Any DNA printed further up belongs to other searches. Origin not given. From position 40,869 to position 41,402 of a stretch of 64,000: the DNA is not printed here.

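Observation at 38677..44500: SOS mutagenesis cassette imuA-imuB-dnaE2 with an orphan ribbon-helix-helix gene wedged in front of dnaE2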

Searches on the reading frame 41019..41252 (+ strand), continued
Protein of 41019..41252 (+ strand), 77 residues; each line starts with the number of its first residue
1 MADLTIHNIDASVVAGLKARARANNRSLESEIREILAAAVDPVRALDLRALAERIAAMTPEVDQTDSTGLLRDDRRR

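Call 27: search_solved_structures(query=L006:6231-6737:+, max_evalue=0.1, show_alignments=1)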
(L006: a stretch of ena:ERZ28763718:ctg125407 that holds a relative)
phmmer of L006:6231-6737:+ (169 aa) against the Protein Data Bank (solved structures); distinct sequences matched with E-value up to 0.1: 1.
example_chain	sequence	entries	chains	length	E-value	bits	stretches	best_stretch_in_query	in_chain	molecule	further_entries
2fe1_A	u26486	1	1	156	1e-09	42.1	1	2-120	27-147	conserved hypothetical protein PAE0151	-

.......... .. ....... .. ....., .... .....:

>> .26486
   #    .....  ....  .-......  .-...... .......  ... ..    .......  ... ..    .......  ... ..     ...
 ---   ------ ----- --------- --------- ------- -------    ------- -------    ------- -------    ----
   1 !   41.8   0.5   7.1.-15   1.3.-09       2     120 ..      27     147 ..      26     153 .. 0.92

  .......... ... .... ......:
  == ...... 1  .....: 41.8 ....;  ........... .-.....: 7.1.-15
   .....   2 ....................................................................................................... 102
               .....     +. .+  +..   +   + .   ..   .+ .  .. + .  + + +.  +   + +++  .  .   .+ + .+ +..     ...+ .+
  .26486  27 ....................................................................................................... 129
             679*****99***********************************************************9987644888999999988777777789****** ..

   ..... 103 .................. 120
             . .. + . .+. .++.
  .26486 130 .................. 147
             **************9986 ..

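Call 28: search_protein_families(library=pfam, proteins=[L006:6231-6737:+, L006:5631-5867:-], max_evalue=0.01)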
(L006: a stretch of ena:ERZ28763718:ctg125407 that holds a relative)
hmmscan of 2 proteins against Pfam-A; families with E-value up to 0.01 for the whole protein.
L006:6231-6737:+ (169 aa): 1 family
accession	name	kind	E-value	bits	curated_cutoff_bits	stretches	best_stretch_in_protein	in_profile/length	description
PF01850.27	PIN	-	4.4e-17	63.2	23.6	1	3-122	1-117/120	PIN domain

L006:5631-5867:- (78 aa): 4 families
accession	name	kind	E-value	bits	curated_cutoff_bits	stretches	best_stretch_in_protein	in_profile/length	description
PF13560.12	HTH_31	-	2.5e-14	53.8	27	1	23-74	6-58/64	Helix-turn-helix domain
PF01381.28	HTH_3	-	8.1e-12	45.4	23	1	24-76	2-54/55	Helix-turn-helix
PF12844.13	HTH_19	-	1.9e-06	28.1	30.2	1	24-77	5-58/64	Helix-turn-helix domain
PF13443.12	HTH_26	-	0.00026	21.6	22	1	23-77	2-57/63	Cro/C1-type HTH DNA-binding domain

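Call 35: find_homologous_proteins(query=A2, max_evalue=0.001)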
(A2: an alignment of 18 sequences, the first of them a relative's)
Query A2 (18 sequences) (169 aa, profile of the alignment): 3456 proteins with E <= 0.001 among 8000 candidates; the best 120 are listed.
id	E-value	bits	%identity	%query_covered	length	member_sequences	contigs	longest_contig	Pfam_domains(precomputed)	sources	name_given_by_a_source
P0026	7.1e-58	212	68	82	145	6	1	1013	PF01850.28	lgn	-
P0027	8.4e-58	212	99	100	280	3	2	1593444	PF01850.28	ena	-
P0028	1.9e-57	211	66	80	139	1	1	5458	PF01850.28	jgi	-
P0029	3.0e-57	210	58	85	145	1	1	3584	PF01850.28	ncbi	-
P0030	6.7e-57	209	65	80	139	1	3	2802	PF01850.28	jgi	jgi:predicted nucleic acid-binding protein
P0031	9.4e-57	209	55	100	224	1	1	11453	PF01850.28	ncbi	ncbi:MAG: type II toxin-antitoxin system VapC family toxin, partial [Kiloniellales bacterium]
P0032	1.7e-56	208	53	94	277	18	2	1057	PF01850.28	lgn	-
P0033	2.6e-56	207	63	82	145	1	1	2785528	PF01850.28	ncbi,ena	-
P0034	4.4e-56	206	58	100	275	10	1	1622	PF01850.28,PF12616.14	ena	-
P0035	5.0e-56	206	67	80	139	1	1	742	PF01850.28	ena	-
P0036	5.1e-56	206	67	80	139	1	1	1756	PF01850.28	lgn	-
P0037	5.6e-56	206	69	82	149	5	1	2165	PF01850.28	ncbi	-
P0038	1.3e-55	205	63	95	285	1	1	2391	PF01850.28,PF12616.14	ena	-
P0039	1.4e-55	205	53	94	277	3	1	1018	PF01850.28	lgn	-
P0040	1.4e-55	205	64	80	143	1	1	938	PF01850.28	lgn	-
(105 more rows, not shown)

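Call 50: find_encoding_contigs(protein=P0021, flank=3000, max_places=3)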
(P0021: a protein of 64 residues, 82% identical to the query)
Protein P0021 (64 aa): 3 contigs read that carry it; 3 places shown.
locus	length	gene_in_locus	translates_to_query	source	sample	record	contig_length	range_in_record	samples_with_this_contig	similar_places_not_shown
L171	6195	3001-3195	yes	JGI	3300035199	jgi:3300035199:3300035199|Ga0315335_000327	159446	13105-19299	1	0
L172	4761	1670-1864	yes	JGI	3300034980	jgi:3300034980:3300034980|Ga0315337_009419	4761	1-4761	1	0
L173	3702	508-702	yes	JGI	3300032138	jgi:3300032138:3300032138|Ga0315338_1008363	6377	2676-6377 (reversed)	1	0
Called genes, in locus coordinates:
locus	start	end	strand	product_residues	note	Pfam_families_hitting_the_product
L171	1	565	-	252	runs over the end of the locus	PF00106:adh_short, PF08659:KR, PF13561:adh_short_C2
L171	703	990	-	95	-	-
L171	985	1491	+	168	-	-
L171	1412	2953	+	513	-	PF00817:IMS, PF11799:IMS_C (faint)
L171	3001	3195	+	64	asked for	-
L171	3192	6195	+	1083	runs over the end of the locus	PF02811:PHP, PF07733:DNA_pol3_alpha, PF17657:DNA_pol3_finger, PF14579:HHH_6, PF01336:tRNA_anti-codon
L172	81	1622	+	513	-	PF00817:IMS, PF11799:IMS_C (faint)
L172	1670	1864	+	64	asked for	-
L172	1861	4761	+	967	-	?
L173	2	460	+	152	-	?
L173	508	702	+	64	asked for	-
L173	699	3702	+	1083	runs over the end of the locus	PF02811:PHP, PF07733:DNA_pol3_alpha, PF17657:DNA_pol3_finger, PF14579:HHH_6, PF01336:tRNA_anti-codon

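Call 51: find_encoding_contigs(protein=P0022, flank=3000, max_places=4)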
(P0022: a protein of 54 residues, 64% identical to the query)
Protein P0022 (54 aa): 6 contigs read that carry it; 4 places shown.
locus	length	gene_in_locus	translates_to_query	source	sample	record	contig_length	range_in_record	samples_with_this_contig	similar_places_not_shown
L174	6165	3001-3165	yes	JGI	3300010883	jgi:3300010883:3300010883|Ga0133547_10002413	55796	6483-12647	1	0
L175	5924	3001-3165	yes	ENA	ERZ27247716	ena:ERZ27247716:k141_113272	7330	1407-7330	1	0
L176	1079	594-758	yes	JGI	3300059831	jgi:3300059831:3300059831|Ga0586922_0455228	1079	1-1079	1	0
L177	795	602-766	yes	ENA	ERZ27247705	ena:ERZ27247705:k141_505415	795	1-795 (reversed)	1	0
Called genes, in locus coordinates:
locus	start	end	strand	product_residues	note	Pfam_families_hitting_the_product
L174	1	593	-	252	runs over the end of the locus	PF00106:adh_short, PF08659:KR, PF13561:adh_short_C2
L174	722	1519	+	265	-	-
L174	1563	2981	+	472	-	PF00817:IMS (weak)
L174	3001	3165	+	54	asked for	-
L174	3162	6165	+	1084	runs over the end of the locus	PF02811:PHP, PF07733:DNA_pol3_alpha, PF17657:DNA_pol3_finger, PF14579:HHH_6, PF01336:tRNA_anti-codon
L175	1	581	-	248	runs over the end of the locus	PF00106:adh_short, PF08659:KR, PF13561:adh_short_C2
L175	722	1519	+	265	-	-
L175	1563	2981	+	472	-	PF00817:IMS (weak)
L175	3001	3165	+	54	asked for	-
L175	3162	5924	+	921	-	?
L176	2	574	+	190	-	?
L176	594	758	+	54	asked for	-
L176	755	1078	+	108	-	?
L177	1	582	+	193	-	?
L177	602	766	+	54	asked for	-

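Call 52: find_encoding_contigs(protein=P0025, flank=3000, max_places=3)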
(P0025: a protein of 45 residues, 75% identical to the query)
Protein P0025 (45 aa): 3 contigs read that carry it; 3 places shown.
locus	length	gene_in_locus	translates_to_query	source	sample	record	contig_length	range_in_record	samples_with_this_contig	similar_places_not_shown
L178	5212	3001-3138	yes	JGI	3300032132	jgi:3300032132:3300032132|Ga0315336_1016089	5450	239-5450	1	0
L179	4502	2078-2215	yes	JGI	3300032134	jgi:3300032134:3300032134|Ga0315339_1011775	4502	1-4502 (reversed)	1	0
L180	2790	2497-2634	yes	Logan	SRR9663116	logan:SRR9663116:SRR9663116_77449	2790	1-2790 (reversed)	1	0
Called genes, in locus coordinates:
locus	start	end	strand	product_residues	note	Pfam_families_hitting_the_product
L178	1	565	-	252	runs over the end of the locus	PF00106:adh_short, PF08659:KR, PF13561:adh_short_C2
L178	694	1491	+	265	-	-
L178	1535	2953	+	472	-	PF00817:IMS (weak), PF11799:IMS_C (faint)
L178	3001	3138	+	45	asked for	-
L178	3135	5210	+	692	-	?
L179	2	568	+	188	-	?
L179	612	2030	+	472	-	PF00817:IMS (weak), PF11799:IMS_C (faint)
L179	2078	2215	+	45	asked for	-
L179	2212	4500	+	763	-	?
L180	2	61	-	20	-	?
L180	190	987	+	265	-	-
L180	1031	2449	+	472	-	PF00817:IMS (weak), PF11799:IMS_C (faint)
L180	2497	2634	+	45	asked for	-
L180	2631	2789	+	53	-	?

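Call 55: find_encoding_contigs(protein=P0027, flank=5000, max_places=3)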
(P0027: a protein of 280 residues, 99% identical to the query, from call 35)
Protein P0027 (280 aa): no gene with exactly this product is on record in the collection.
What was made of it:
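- Tried and rejected: Look-up of the full-length (280 aa) version of the L006 PIN (call 55).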

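Call 56: find_encoding_contigs(protein=P0002, flank=3000, max_places=2)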
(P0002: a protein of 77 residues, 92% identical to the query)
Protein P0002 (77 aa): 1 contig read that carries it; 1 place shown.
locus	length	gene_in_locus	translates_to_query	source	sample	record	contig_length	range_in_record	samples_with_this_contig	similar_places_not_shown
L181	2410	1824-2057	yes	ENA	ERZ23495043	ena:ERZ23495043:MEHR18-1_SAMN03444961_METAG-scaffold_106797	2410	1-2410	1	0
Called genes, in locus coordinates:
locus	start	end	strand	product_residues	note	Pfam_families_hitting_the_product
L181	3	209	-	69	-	?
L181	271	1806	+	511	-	-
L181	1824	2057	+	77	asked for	PF22513:FitA-like_RHH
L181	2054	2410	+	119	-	?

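Call 57: find_encoding_contigs(protein=P0003, flank=3000, max_places=2)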
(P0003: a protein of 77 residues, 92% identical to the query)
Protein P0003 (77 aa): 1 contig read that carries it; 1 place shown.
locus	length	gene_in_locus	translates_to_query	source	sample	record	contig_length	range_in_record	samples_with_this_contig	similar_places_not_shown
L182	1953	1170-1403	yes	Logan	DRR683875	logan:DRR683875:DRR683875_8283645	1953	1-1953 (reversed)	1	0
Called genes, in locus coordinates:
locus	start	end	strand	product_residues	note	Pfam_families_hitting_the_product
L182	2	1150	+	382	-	?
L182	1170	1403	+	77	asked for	PF22513:FitA-like_RHH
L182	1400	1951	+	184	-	?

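Call 64: predict_structure(alignment_id=A3)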
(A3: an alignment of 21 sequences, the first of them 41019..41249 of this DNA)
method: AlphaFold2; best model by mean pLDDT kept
length: 77 residues; sequences in the alignment: 21
mean_pLDDT: 73.3   pTM: 0.42
mean pLDDT of the five models: 73.3, 73.2, 72.4, 69.8, 63.2
residues with pLDDT >= 90: 12; 70-90: 34; 50-70: 28; < 50: 3
segments of 3 or more residues with pLDDT < 50: none
pLDDT, mean of each block of 10 residues (from residue 1): 75 90 90 83 63 72 53 55
secondary structure, 60 per line:
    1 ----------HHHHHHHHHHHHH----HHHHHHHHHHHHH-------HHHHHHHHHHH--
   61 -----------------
elements in order: H11-23 H28-40 H48-58
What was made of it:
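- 41019..41252 (+): 77-aa FitA/VapB-like RHH orphan antitoxin gene. Residues 1-40 form the RHH DNA-binding and dimerisation domain, 41-50 a variable linker, 51-77 a conserved tail (presumed toxin-binding). AlphaFold2 model with helices 11-23, 28-40 and 48-58 and a low-confidence tail without assigned secondary structure (call 64).
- On FitA-like RHH antitoxin (Pfam PF22513): AlphaFold2 model, mean pLDDT 73: extended residues 1-10, helices 11-23 and 28-40, helix 48-58, low-confidence tail (call 64).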

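Call 66: fold_search(model_id=the predicted structure, library=pdb)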
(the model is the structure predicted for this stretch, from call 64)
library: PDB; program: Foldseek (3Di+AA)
matches with E <= 10: 86; with E <= 0.001: 0
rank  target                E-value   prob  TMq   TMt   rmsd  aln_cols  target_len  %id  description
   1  2bsq_E                2.9e-01  0.97  0.51  0.58   7.5        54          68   33  FitAB bound to DNA (released 2006-08-24)
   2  2bsq_F                2.9e-01  0.91  0.47  0.56  10.1        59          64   37  FitAB bound to DNA (released 2006-08-24)
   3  2bsq_H                3.1e-01  0.96  0.51  0.62   8.0        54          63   33  FitAB bound to DNA (released 2006-08-24)
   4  8u12_A                5.9e-01  0.77  0.44  0.62   3.4        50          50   28  Crystal Structure of Antitoxin Protein Rv0298 of Type II Toxin-antitoxin Systems from Mycobacterium tuberculosis (released 2023-09-27)
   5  3h87_C                6.8e-01  0.66  0.52  0.55  14.2        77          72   28  Rv0301 Rv0300 Toxin Antitoxin Complex from Mycobacterium tuberculosis (released 2009-05-05)
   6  1b01_A                7.8e-01  0.91  0.41  0.69   1.6        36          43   25  TRANSCRIPTIONAL REPRESSOR COPG/DNA COMPLEX (released 1999-11-19)
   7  1ea4_E                8.4e-01  0.90  0.41  0.67   1.7        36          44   25  TRANSCRIPTIONAL REPRESSOR COPG/22bp dsDNA COMPLEX (released 2001-07-05)
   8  1ea4_B                9.0e-01  0.90  0.41  0.72   1.7        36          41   25  TRANSCRIPTIONAL REPRESSOR COPG/22bp dsDNA COMPLEX (released 2001-07-05)
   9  2cpg_C                1.1e+00  0.87  0.41  0.71   1.6        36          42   25  TRANSCRIPTIONAL REPRESSOR COPG (released 1999-11-19)
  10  1ea4_F                1.1e+00  0.85  0.41  0.66   1.7        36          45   25  TRANSCRIPTIONAL REPRESSOR COPG/22bp dsDNA COMPLEX (released 2001-07-05)
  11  1baz_A                1.1e+00  0.75  0.46  0.68   2.5        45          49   22  ARC REPRESSOR MUTANT PHE10VAL (released 1998-06-17)
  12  6xrw_D                1.2e+00  0.60  0.49  0.50   4.4        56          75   27  Chromosomal ParDE TA system from P. aeruginosa (released 2021-07-28)
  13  1bdv_B                1.3e+00  0.72  0.45  0.63   2.6        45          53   22  ARC FV10 COCRYSTAL (released 1999-01-06)
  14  1baz_B                1.4e+00  0.89  0.43  0.77   1.0        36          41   25  ARC REPRESSOR MUTANT PHE10VAL (released 1998-06-17)
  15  8ypj_A                1.4e+00  0.84  0.42  0.62   1.5        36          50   28  Cyrstal structure of the MazE-mt10 Antitoxin from Mycobacterium tuberculosis (released 2024-05-15)
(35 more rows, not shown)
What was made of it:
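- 41019..41252 (+): Best Foldseek match is FitA in the FitAB-DNA complex, 2bsq, probability 0.97 (call 66).
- RHH model with FitA as best structural match (calls 64, 66).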
